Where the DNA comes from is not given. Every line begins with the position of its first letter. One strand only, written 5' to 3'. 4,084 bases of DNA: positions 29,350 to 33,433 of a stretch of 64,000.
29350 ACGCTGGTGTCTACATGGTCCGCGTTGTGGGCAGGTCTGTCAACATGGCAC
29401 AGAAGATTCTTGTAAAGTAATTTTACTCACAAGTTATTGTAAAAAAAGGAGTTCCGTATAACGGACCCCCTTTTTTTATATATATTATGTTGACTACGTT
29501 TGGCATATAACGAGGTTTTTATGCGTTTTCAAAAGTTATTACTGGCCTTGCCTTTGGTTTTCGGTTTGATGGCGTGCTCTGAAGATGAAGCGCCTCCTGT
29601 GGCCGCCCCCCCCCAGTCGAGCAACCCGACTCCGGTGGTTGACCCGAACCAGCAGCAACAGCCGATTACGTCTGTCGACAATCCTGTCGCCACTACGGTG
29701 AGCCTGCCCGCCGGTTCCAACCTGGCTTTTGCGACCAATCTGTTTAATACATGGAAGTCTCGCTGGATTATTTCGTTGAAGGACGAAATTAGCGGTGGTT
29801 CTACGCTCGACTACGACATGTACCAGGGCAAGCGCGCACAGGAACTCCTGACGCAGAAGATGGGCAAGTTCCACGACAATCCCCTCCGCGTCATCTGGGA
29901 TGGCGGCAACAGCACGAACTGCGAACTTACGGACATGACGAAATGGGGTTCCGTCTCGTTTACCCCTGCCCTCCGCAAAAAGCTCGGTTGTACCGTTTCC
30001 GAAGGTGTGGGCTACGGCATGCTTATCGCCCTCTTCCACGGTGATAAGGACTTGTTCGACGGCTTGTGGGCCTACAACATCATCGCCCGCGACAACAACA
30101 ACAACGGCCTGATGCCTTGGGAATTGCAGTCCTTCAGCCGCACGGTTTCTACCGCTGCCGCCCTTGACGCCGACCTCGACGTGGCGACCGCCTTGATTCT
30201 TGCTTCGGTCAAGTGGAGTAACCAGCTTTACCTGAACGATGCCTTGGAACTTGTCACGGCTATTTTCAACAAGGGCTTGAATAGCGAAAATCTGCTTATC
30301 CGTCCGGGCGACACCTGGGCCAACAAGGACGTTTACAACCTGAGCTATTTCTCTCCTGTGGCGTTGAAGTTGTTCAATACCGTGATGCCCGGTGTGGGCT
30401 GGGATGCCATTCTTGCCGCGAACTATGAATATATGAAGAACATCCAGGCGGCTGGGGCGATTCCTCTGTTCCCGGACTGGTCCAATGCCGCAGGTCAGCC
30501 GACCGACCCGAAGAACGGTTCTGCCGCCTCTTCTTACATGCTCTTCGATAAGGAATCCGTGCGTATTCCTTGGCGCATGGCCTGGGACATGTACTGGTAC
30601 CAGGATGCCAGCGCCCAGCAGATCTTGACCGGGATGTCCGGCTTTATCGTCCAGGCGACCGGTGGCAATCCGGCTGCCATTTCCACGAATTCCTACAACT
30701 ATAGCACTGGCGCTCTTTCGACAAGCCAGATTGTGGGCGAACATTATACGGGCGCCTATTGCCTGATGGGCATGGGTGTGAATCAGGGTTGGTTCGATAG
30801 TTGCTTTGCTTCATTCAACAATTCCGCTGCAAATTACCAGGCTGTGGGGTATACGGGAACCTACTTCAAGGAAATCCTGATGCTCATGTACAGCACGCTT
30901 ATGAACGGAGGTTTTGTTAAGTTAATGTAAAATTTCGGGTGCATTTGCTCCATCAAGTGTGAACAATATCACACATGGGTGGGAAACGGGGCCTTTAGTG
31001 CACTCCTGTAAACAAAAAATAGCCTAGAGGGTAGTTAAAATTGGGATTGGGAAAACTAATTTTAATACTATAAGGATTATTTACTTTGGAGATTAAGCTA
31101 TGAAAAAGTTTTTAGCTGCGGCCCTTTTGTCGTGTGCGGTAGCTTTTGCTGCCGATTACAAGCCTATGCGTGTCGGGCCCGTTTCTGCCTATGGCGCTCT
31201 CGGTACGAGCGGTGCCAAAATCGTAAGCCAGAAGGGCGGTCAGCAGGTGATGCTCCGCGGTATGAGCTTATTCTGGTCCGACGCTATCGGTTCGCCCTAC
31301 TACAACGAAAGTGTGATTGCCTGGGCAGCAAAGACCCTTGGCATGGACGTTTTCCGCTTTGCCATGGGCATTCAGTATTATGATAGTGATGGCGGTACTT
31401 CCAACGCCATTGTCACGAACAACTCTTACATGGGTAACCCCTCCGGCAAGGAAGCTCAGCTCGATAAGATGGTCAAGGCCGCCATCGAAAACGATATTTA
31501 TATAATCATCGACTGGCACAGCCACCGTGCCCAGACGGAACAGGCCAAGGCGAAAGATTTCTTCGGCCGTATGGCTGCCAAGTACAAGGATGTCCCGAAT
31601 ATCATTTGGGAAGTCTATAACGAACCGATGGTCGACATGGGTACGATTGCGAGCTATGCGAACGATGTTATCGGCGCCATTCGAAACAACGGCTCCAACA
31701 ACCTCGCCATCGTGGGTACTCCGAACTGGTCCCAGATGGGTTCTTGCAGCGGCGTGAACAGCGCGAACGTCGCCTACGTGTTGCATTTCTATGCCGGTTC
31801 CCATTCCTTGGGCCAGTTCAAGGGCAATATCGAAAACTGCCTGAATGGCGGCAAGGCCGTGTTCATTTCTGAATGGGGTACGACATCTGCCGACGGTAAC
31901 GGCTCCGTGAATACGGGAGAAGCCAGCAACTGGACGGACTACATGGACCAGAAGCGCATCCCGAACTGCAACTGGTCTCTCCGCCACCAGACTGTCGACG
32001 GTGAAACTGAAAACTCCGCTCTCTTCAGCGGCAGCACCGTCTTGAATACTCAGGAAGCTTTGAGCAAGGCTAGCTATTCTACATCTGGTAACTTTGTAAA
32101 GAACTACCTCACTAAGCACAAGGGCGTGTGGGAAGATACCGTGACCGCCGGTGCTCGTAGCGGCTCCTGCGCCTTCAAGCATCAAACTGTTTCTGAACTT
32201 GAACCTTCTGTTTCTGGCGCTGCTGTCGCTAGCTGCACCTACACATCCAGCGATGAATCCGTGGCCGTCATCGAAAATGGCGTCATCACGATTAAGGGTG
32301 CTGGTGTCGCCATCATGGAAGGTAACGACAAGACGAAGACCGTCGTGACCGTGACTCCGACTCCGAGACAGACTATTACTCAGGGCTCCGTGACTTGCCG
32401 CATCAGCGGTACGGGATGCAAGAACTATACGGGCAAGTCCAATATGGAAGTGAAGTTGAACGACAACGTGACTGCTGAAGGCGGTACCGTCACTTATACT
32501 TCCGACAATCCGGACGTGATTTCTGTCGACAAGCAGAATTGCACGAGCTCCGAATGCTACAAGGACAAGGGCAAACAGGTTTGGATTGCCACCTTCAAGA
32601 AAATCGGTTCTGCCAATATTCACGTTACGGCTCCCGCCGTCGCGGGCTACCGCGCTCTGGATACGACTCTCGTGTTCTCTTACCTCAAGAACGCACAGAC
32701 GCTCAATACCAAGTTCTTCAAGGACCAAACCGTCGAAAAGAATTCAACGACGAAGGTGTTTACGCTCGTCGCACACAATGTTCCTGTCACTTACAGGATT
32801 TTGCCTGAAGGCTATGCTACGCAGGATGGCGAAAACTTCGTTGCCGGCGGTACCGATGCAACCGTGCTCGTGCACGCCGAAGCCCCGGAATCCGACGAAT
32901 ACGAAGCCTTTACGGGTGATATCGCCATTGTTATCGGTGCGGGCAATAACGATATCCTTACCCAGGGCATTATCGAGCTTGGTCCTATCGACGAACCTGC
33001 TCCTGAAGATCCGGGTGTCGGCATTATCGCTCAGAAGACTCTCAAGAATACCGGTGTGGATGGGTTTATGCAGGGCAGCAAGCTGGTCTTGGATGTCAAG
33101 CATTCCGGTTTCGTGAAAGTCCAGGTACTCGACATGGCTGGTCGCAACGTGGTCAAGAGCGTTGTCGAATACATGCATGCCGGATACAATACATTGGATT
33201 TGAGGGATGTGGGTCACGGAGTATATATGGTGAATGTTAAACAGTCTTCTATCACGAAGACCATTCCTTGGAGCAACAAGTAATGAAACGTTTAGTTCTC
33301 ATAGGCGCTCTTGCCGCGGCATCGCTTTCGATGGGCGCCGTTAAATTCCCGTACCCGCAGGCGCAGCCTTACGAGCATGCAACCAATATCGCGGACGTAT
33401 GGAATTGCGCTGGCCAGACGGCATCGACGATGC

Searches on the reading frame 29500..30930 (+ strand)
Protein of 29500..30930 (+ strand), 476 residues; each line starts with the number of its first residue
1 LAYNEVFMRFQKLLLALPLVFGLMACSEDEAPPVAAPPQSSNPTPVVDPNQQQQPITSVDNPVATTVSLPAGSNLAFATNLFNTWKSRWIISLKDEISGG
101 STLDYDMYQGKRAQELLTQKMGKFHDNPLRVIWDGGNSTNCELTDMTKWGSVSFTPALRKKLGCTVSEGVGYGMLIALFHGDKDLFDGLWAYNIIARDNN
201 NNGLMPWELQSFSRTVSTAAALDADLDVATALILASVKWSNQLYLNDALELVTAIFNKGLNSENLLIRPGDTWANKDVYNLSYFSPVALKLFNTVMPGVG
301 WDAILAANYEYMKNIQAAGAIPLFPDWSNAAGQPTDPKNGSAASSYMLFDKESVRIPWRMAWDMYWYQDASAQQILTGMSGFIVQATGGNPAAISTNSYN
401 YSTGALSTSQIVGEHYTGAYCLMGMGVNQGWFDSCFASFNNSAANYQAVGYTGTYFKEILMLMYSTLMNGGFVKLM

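Call 4: search_protein_families(library=pfam, proteins=[window:29500-30930:+], max_evalue=0.1)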
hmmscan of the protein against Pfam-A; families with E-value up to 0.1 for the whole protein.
window:29500-30930:+ (476 aa): 1 family
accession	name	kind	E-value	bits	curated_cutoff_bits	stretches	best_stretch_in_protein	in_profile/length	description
PF01270.23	Glyco_hydro_8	-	7.7e-31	107.8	24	1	164-441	51-315/341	Glycosyl hydrolases family 8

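Call 5: search_protein_families(library=ncbifam, proteins=[window:29500-30930:+], max_evalue=0.1)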
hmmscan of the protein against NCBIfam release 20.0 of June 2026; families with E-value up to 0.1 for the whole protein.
window:29500-30930:+ (476 aa): 1 family
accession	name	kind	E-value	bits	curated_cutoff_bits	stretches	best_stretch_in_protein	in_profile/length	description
NF008305.0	PRK11097.1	equivalog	8.4e-15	54.5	299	1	164-398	52-293/378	cellulose synthase complex periplasmic endoglucanase BcsZ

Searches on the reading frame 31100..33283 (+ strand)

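Call 7: search_protein_families(library=pfam, proteins=[window:31100-33283:+], max_evalue=0.001)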
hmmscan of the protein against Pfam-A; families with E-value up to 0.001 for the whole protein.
window:31100-33283:+ (727 aa): 2 families
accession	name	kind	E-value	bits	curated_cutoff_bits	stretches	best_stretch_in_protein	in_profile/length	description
PF00150.24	Cellulase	-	1.5e-47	162.8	23.5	1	45-295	3-269/272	Cellulase (glycosyl hydrolase family 5)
PF18962.6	Por_Secre_tail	-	0.0004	21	27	0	671-719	21-68/75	Secretion system C-terminal sorting domain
